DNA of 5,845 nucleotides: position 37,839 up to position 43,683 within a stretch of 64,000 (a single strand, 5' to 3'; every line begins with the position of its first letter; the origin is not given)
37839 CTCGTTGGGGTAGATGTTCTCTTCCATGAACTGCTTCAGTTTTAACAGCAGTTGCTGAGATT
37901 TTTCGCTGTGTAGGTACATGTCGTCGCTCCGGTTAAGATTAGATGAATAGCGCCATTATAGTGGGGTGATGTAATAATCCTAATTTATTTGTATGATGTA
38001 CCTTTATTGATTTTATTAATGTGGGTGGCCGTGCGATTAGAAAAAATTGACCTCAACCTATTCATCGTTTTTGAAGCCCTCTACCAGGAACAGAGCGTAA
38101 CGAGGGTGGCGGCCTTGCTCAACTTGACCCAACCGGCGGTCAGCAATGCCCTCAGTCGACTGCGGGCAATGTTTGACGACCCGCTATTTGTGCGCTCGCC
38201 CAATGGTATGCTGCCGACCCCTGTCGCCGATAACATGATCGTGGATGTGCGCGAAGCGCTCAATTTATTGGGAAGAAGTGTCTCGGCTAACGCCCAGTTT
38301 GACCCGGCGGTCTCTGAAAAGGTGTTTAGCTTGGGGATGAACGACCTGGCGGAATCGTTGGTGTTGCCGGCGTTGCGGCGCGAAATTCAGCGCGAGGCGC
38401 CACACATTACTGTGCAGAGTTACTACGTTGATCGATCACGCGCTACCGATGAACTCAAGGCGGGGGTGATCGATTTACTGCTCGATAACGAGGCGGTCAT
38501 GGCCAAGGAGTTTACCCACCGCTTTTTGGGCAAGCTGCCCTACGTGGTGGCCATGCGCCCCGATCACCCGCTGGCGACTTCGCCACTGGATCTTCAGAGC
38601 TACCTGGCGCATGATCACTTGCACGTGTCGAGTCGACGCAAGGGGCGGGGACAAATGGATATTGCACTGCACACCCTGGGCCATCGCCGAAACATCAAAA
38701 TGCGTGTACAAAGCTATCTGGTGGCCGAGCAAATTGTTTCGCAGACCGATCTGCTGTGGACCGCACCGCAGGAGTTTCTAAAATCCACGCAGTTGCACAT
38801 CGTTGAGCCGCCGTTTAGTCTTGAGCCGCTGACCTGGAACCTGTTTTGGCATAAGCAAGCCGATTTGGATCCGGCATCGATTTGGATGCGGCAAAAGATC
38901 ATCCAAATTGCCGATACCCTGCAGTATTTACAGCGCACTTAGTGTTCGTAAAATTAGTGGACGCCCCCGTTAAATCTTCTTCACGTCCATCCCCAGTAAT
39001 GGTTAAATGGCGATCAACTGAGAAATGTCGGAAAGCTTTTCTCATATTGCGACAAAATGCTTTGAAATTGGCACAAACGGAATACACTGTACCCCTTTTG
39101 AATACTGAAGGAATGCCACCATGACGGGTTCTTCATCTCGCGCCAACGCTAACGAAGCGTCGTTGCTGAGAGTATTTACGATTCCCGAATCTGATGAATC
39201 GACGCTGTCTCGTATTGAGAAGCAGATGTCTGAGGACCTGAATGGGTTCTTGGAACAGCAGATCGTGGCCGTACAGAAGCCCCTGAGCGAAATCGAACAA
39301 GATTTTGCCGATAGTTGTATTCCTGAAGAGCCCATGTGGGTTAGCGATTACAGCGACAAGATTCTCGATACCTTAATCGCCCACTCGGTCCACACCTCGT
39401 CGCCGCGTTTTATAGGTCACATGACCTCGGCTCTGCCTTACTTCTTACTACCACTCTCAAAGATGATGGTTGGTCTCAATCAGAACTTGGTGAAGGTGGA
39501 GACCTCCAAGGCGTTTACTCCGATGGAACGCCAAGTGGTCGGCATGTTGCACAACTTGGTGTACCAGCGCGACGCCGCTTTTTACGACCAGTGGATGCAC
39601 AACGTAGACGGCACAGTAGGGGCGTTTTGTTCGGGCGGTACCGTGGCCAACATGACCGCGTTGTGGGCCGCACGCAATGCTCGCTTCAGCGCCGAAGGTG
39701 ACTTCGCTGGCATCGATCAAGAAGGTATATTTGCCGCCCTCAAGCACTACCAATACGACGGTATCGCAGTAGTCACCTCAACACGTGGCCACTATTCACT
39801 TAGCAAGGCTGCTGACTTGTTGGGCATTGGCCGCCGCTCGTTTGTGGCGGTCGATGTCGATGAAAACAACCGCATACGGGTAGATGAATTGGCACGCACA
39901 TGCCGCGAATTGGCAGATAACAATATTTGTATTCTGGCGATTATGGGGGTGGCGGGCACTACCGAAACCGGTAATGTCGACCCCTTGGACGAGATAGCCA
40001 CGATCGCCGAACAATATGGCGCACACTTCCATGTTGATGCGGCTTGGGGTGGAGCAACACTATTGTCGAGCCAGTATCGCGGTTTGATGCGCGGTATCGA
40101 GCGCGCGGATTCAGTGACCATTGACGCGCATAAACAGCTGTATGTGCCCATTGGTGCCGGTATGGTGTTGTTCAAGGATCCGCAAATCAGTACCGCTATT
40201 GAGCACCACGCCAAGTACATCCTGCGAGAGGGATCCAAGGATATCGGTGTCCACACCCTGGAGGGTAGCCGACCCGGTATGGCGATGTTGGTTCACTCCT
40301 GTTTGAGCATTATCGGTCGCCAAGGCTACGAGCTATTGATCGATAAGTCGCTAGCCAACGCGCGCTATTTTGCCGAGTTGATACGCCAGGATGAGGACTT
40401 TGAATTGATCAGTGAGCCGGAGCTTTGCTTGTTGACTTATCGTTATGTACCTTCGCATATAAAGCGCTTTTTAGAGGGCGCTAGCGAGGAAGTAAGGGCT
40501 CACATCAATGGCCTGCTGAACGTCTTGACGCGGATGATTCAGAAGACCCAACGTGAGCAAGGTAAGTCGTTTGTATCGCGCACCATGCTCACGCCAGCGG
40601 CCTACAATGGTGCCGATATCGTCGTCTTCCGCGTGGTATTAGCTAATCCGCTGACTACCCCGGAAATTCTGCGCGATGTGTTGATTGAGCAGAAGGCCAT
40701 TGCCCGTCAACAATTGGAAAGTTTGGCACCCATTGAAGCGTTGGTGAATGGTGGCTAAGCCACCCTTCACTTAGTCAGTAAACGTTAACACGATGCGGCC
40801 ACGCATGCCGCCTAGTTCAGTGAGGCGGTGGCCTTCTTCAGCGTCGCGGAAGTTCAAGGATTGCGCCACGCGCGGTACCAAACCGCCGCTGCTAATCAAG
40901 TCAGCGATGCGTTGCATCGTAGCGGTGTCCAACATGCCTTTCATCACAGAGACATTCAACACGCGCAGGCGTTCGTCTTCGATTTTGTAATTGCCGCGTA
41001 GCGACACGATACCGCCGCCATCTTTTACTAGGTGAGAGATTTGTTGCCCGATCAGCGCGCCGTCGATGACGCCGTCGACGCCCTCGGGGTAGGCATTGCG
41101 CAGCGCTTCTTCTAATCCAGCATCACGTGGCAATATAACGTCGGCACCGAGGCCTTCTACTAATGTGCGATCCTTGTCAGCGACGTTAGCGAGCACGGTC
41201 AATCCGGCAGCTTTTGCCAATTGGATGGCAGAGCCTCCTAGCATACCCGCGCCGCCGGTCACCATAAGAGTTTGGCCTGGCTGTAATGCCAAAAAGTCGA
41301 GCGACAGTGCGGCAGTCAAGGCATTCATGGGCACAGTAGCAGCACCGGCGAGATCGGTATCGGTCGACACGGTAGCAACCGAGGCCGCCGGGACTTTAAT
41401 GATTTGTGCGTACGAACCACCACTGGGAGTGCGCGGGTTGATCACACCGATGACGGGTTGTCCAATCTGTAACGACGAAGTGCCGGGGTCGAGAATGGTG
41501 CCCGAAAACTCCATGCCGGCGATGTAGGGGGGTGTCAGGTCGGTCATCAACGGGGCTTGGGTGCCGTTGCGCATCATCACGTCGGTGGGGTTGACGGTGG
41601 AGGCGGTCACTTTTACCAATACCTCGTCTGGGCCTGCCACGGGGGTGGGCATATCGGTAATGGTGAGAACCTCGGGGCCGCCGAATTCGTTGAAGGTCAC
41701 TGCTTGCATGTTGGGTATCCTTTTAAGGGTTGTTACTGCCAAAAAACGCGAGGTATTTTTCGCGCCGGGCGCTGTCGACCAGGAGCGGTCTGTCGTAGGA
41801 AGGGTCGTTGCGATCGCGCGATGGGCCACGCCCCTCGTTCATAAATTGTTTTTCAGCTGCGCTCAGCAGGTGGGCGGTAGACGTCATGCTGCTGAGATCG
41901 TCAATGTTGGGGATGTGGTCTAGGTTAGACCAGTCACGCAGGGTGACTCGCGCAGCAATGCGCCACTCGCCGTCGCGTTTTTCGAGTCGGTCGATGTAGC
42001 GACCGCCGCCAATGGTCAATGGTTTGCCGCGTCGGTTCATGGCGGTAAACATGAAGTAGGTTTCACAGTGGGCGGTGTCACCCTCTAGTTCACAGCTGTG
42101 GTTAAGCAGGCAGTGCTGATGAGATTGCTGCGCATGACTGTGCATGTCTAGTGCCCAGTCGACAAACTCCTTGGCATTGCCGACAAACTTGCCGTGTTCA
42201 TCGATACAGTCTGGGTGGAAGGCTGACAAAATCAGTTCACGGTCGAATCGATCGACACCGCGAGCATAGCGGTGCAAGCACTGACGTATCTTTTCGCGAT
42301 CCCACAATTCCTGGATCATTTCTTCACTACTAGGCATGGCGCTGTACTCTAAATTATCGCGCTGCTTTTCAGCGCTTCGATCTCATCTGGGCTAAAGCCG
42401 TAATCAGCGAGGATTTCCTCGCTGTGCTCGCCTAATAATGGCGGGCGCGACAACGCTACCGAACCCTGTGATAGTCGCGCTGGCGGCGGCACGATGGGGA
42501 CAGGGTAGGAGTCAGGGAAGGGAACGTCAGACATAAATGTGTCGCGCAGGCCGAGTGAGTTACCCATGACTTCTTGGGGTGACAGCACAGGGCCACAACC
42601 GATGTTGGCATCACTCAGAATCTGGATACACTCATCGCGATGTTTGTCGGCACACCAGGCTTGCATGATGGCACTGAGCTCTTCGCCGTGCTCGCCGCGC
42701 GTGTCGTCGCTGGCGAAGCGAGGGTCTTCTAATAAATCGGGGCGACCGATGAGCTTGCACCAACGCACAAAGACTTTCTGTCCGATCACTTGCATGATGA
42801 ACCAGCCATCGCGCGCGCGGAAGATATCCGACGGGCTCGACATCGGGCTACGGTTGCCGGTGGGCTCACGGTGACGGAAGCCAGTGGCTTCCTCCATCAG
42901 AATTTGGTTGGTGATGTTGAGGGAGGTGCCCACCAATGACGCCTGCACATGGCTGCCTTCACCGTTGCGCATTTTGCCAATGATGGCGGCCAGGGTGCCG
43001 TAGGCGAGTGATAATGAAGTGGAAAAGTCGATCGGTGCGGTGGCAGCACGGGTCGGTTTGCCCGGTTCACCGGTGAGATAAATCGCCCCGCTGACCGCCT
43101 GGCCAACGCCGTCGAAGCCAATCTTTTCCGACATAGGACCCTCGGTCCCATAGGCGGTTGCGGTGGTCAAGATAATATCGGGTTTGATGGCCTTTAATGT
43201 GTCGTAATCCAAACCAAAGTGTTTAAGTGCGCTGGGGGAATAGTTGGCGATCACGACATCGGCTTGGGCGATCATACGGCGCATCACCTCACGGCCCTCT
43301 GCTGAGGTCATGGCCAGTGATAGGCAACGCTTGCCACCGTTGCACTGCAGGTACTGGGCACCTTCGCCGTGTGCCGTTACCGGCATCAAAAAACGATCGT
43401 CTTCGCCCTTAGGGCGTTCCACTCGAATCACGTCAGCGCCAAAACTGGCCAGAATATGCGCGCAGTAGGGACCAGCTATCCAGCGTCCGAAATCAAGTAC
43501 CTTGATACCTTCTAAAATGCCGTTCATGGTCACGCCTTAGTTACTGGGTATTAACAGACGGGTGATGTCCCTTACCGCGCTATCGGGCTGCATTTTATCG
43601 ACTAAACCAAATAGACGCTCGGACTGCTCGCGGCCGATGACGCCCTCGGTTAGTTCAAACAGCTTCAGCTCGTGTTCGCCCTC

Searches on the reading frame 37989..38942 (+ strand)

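Call 7: search_protein_families(library=pfam, proteins=[window:37989-38942:+])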
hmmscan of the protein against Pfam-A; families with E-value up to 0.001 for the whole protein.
window:37989-38942:+ (317 aa): 2 families
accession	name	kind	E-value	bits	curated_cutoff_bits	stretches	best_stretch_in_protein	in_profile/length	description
PF03466.25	LysR_substrate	-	1.6e-22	80.4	28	1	112-302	7-202/209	LysR substrate binding domain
PF00126.33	HTH_1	-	7e-16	58.4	26.6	1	22-79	1-58/60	Bacterial regulatory helix-turn-helix protein, lysR family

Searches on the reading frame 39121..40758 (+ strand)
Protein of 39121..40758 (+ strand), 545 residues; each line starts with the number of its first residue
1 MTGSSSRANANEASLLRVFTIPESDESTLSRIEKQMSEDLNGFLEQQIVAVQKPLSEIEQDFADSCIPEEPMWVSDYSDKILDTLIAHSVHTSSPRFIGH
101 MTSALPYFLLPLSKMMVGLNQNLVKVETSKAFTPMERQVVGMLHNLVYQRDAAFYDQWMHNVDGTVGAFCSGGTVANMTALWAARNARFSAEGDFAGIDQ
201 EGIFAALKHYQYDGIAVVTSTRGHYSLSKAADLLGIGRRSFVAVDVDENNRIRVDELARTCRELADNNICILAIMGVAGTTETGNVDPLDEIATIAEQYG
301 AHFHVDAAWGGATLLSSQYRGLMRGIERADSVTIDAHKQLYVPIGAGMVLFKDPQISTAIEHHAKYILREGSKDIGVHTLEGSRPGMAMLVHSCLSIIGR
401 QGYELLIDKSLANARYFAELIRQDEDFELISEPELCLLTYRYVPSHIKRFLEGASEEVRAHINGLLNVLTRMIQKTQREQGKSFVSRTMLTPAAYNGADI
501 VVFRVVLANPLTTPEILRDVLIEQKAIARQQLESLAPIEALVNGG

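Call 7: search_protein_families(library=pfam, proteins=[window:39121-40758:+])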
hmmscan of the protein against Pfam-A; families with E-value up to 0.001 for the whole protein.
window:39121-40758:+ (545 aa): 4 families
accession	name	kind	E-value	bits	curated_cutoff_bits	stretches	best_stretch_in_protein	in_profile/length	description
PF00282.25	Pyridoxal_deC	-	2.9e-53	181.4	27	1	79-442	24-374/375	Pyridoxal-dependent decarboxylase conserved domain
PF01212.27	Beta_elim_lyase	-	2.2e-09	37.5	27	1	216-364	73-224/288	Beta-eliminating lyase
PF00266.25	Aminotran_5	-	8.8e-07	28.6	21.5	1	211-353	85-215/371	Aminotransferase class-V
PF05889.19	SepSecS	-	3.6e-06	26.4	21.1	1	213-375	100-261/389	O-phosphoseryl-tRNA(Sec) selenium transferase, SepSecS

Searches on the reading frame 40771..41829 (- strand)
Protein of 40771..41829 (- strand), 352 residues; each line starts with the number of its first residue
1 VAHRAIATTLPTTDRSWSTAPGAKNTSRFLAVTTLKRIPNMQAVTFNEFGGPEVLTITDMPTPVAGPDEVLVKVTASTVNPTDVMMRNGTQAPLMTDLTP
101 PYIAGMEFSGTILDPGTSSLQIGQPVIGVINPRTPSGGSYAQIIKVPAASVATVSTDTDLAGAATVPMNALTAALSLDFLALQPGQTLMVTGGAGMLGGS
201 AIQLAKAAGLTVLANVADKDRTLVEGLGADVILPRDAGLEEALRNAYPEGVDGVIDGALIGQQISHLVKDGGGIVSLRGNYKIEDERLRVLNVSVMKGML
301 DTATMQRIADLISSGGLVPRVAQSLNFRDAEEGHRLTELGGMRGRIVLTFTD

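Call 7: search_protein_families(library=pfam, proteins=[window:40771-41829:-])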
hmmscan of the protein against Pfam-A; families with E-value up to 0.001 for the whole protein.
window:40771-41829:- (352 aa): 3 families
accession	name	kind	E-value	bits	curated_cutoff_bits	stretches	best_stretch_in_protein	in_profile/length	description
PF08240.17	ADH_N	-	5.8e-13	49.4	23.5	1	66-154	1-102/104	Alcohol dehydrogenase GroES-like domain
PF13602.12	ADH_zinc_N_2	-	5e-11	44.1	27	1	227-348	1-134/134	Zinc-binding dehydrogenase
PF00107.32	ADH_zinc_N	-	4.7e-07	30.2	31.8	1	197-272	2-83/129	Zinc-binding dehydrogenase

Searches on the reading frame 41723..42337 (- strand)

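Call 7: search_protein_families(library=pfam, proteins=[window:41723-42337:-])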
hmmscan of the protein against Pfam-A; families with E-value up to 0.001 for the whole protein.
window:41723-42337:- (204 aa): 2 families
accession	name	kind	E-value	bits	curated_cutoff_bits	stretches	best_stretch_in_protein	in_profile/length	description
PF13577.12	SnoaL_4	-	2.3e-23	83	24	1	9-130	1-125/126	SnoaL-like domain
PF14534.12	DUF4440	-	4.7e-05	24.2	25.2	1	17-127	1-107/107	Domain of unknown function (DUF4440)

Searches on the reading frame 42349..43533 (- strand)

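Call 7: search_protein_families(library=pfam, proteins=[window:42349-43533:-])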
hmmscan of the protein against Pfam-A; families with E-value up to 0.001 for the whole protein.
window:42349-43533:- (394 aa): 1 family
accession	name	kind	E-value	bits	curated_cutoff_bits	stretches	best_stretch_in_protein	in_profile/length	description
PF02515.22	CoA_transf_3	-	4.5e-106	355.5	23.3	1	7-371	1-366/366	CoA-transferase family III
